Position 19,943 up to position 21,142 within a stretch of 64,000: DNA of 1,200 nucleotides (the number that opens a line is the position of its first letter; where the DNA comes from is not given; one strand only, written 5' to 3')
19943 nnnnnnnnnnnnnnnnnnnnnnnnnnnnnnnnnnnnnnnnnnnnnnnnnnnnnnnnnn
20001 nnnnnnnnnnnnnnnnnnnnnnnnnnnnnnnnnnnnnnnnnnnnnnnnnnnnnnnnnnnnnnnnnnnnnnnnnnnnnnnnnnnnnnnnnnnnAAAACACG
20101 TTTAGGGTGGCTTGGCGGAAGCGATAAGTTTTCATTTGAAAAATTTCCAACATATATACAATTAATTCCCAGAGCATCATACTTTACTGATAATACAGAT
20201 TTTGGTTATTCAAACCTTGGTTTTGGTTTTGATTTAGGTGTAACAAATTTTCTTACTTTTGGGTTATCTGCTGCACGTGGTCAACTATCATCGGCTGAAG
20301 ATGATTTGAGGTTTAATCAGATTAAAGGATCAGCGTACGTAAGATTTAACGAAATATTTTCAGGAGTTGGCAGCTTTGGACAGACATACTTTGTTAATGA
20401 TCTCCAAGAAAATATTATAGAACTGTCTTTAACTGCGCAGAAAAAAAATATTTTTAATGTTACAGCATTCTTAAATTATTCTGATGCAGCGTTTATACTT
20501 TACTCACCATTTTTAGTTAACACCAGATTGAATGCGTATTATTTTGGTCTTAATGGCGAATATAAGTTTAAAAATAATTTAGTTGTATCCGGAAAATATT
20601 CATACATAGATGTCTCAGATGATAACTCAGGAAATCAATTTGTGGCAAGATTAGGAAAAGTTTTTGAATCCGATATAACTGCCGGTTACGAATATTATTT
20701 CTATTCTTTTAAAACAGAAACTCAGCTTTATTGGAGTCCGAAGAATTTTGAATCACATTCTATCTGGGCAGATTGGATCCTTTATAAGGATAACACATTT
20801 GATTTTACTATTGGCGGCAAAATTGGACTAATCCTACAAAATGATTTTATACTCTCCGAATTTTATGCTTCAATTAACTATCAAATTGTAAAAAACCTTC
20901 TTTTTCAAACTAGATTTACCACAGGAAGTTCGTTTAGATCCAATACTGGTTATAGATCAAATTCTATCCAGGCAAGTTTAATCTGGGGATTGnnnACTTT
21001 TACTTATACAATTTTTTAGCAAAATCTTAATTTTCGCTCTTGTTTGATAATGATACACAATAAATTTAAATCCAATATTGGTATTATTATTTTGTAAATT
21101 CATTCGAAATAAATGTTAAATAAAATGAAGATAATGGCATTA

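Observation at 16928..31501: Nine-gene synthase-dependent exopolysaccharide-type cluster with a non-canonical parts list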

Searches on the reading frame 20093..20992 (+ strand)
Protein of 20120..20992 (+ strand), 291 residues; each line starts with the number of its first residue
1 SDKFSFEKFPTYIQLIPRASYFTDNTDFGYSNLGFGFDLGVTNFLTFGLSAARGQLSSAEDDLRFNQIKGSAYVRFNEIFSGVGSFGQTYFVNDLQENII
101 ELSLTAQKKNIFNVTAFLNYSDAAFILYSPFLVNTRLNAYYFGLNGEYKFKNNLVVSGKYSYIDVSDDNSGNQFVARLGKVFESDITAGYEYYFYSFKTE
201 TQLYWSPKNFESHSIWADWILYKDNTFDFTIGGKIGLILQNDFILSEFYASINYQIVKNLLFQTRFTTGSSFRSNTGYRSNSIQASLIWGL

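Call 8: search_protein_families(library=pfam, proteins=[window:20120-20992:+], max_evalue=10)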
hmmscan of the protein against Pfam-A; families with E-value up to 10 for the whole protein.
seq(291 aa): 1 family
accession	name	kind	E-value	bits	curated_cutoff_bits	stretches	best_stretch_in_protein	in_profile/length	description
PF13505.12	OMP_b-brl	-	0.15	12.6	28.7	2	23-76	123-175/175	Outer membrane protein beta-barrel domain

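Call 20: search_solved_structures(query=A2, max_evalue=10)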
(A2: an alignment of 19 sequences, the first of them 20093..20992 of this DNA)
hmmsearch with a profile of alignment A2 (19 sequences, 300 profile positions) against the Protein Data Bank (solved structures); distinct sequences matched with E-value up to 10: 0.
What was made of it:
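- Tried and rejected: Sequence-profile search of the barrel against the PDB: no hit (call 20).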

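Call 56: find_homologous_proteins(query=A5, max_evalue=0.001)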
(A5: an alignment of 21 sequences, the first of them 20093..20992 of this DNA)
Query A5 (21 sequences) (300 aa, profile of the alignment): 16 proteins with E <= 0.001 among 6418 candidates.
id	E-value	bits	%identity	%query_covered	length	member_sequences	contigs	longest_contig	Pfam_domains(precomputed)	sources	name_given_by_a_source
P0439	1.1e-110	388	89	100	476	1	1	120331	PF14559.13,PF24575.2,PF13176.13,PF13432.13,PF13428.13,PF07719.24,PF13174.13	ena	-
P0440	7.6e-106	372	87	92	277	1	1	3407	-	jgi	jgi:hypothetical protein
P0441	9.2e-106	371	70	100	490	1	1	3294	PF14559.13,PF13432.13,PF13428.13,PF13181.13,PF07719.24,PF13174.13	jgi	jgi:tetratricopeptide (TPR) repeat protein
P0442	6.3e-103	362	62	100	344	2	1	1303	-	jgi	jgi:hypothetical protein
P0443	6.2e-102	359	75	94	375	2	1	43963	PF14559.13,PF13428.13,PF13174.13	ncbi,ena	-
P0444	6.5e-100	352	62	100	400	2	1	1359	PF14559.13,PF13428.13,PF13181.13,PF07719.24,PF13174.13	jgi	-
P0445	1.5e-98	348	60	100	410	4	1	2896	PF14559.13,PF13176.13,PF13432.13,PF13428.13,PF13181.13,PF07719.24,PF13174.13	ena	-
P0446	2.4e-91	324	43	100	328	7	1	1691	-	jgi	jgi:hypothetical protein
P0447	1.6e-76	275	93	66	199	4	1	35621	-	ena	-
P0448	3.1e-72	261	56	66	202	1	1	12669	-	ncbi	ncbi:MAG: hypothetical protein R6W68_04380, partial [Ignavibacteriaceae bacterium]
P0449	6.7e-66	241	40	66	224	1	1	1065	-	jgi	jgi:hypothetical protein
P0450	1.3e-62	230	36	88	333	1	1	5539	-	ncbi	ncbi:MAG: hypothetical protein ACYC4T_10860, partial [Melioribacteraceae bacterium]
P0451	4.2e-58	215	46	55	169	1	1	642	-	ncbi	-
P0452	6.8e-51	191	52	61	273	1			PF14559.13,PF13432.13,PF13428.13,PF07719.24,PF13174.13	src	-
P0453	4.5e-46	175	74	54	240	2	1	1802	PF14559.13,PF13432.13,PF13174.13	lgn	-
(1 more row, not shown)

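Call 61: predict_structure(alignment_id=A6)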
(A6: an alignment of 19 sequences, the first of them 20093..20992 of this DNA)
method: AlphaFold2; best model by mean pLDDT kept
length: 300 residues; sequences in the alignment: 19
mean_pLDDT: 86.6   pTM: 0.80
mean pLDDT of the five models: 86.6, 85.8, 84.3, 81.2, 80.0
residues with pLDDT >= 90: 174; 70-90: 103; 50-70: 5; < 50: 18
segments of 3 or more residues with pLDDT < 50: 1-18
pLDDT, mean of each block of 10 residues (from residue 1): 41 43 81 88 88 88 91 92 90 93 88 92 94 86 90 94 95 94 95 92 92 83 94 92 87 89 90 90 79 87
secondary structure, 60 per line:
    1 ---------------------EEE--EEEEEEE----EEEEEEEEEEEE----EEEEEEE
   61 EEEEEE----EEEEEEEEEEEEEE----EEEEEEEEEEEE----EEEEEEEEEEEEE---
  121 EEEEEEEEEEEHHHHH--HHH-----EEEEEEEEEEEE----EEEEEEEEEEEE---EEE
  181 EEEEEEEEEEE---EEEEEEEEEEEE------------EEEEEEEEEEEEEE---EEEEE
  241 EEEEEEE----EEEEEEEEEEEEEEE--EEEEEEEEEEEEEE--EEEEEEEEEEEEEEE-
elements in order: E22-24 E27-33 E38-49 E54-66 E71-84 E89-100 E105-117 E121-131 H132-136 E147-158 E163-174 E178-191 E195-206 E219-232 E236-247 E252-266 E269-282 E285-299
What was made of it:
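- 18149..20995 (+): Gene 2: secreted TPR array (residues ~30-655) fused to a C-terminal 16-strand outer-membrane beta-barrel (residues ~670-948, nt 20156-20992). Export porin of the PgaA/BcsC/PelB type. The AF2 model of the last 300 residues has pLDDT 86.6, pTM 0.80 and 16 strands (call 61).
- On Pga (PNAG) synthase-dependent system: The AF2 model has 16 strands and pLDDT 86.6 (call 61).
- AF2 gives pLDDT 86.6 and 16 strands (call 61).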

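Call 66: fold_search(model_id=the predicted structure, library=pdb)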
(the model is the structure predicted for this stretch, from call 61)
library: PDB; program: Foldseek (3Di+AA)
matches with E <= 10: 978; with E <= 0.001: 333
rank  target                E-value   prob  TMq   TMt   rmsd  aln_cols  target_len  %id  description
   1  4y25                  2.1e-09  1.00  0.74  0.76   4.0       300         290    8  Bacterial polysaccharide outer membrane secretin (released 2016-03-16)
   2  3sy9_B                8.3e-09  1.00  0.46  0.40  11.0       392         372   11  Crystal structure of Pseudomonas aeruginosa OccD2 (OpdC) (released 2012-02-08)
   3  3sy9_A                2.4e-08  1.00  0.46  0.40  10.9       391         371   11  Crystal structure of Pseudomonas aeruginosa OccD2 (OpdC) (released 2012-02-08)
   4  3sy9_C                3.3e-08  1.00  0.46  0.41  10.9       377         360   12  Crystal structure of Pseudomonas aeruginosa OccD2 (OpdC) (released 2012-02-08)
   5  4fsp                  6.1e-08  1.00  0.48  0.41  10.6       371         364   12  Crystal Structure of Pseudomonas aeruginosa OccK11 (OpdR) (released 2013-07-24)
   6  2f1c                  7.4e-08  1.00  0.50  0.57  11.4       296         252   12  Crystal structure of the monomeric porin OmpG (released 2006-06-27)
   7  3sy9_D                7.4e-08  1.00  0.47  0.41   9.1       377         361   11  Crystal structure of Pseudomonas aeruginosa OccD2 (OpdC) (released 2012-02-08)
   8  5ldt_A                7.8e-08  1.00  0.46  0.37  10.8       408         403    9  Crystal Structures of MOMP from Campylobacter jejuni (released 2016-10-26)
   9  5dl6                  8.2e-08  1.00  0.42  0.35  10.2       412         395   14  Crystal structure of Acinetobacter baumannii OccAB2 (released 2016-02-03)
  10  3dwn_A                1.0e-07  1.00  0.46  0.35  16.4       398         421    9  Crystal structure of the long-chain fatty acid transporter FadL mutant A77E/S100R (released 2008-12-16)
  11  2r88_A                1.0e-07  1.00  0.36  0.32  14.4       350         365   12  Crystal structure of the long-chain fatty acid transporter FadL mutant delta S3 kink (released 2008-09-23)
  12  9b8a                  1.1e-07  1.00  0.69  0.40   6.3       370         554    9  Cryo-EM structure of E. coli cellulose synthase subunit C (released 2025-02-19)
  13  5dl7                  1.1e-07  1.00  0.47  0.38  10.2       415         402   11  Crystal structure of Acinetobacter baumannii OccAB3 (released 2016-02-03)
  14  4fso_A                1.1e-07  1.00  0.46  0.41  10.6       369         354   11  Crystal Structure of Pseudomonas aeruginosa OccK10 (OpdN) (released 2013-07-24)
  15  9h80_M                1.2e-07  1.00  0.66  0.52   5.4       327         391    7  Structure of the outer membrane exopolysaccharide transporter PelBC (released 2025-06-11)
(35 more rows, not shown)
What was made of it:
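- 18149..20995 (+): BcsC gives 0.69 and PelB 0.66, while generic porins give at most 0.53 (call 66).
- On Pga (PNAG) synthase-dependent system: The best PDB hit is PgaA 4y25, TM 0.74/0.76 (call 66).
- Closest known: PgaABCD poly-beta-1,6-N-acetylglucosamine system. Same: Both have a TPR array fused to a 16-strand export barrel, and PgaA 4y25 is the best structural match (TM 0.74/0.76, call 66).
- Closest known: BcsC and PelB outer-membrane export proteins. Same: Foldseek TM is 0.69 for BcsC 9b8a and 0.66 for PelB 9h80 (call 66).
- The best PDB match is PgaA 4y25 at TM 0.74/0.76, then BcsC 0.69 and PelB 0.66, against at most 0.53 for generic porins (call 66). The best barrel match is PgaA (call 66). 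The barrel is also similar to BcsC (TM 0.69, call 66). The barrel specifically resembles polysaccharide export porins (call 66).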
